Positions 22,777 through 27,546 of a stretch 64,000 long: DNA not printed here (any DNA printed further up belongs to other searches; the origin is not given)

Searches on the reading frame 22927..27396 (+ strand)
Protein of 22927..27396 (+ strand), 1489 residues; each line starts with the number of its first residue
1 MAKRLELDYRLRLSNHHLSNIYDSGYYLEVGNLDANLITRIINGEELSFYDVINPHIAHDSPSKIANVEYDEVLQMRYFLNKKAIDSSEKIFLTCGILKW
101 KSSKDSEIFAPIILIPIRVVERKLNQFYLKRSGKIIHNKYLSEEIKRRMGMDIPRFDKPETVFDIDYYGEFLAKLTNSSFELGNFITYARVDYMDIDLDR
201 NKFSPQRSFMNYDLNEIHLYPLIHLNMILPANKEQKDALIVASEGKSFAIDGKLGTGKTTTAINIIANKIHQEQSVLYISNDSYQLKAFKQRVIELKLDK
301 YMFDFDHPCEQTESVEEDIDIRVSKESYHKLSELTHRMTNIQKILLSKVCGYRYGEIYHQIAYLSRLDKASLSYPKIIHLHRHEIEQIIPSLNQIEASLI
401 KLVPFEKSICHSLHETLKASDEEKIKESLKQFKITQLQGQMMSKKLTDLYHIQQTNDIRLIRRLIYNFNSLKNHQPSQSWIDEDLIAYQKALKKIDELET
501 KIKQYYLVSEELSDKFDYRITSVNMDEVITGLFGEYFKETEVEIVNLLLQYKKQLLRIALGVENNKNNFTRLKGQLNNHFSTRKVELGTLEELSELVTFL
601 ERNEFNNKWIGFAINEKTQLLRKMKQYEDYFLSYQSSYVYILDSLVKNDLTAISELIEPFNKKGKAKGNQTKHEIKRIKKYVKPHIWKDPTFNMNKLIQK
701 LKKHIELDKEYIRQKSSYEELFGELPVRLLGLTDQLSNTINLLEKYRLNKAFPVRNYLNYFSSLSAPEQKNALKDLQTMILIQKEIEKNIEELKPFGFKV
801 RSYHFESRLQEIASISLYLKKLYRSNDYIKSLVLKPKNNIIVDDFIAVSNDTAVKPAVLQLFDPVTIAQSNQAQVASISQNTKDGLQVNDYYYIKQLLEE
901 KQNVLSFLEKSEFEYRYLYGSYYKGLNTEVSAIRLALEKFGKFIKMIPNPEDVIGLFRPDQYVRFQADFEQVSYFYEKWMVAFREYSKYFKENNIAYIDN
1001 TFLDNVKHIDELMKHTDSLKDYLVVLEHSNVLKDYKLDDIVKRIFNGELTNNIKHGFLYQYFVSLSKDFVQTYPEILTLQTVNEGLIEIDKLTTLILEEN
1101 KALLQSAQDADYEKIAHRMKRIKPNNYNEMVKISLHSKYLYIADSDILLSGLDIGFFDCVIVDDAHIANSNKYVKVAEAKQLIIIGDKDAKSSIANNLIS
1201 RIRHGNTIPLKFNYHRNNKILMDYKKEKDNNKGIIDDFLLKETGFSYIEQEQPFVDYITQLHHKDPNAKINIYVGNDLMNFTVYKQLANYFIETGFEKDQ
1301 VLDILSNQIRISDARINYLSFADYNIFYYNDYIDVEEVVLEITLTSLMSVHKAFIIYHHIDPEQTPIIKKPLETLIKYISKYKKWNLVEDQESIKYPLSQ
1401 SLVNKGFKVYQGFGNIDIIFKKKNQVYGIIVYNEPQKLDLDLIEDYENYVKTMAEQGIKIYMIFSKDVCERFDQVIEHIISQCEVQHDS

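Call 38: search_protein_families(library=pfam, proteins=[window:22927-27396:+], max_evalue=0.001)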
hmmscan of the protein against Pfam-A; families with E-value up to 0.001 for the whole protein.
window:22927-27396:+ (1489 aa): 4 families
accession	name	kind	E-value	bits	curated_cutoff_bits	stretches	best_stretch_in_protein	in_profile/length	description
PF13195.11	DUF4011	-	6.5e-08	33.1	22.2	1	88-133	97-145/158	Protein of unknown function (DUF4011)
PF04851.21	ResIII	-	8.6e-07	29.5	22.5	0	244-323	22-102/164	Type III restriction enzyme, res subunit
PF00270.35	DEAD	-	0.00052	20.2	26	0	233-280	2-52/167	DEAD/DEAH box helicase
PF07088.17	GvpD_P-loop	-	0.00071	20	24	0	243-285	8-49/189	GvpD gas vesicle protein, P-loop domain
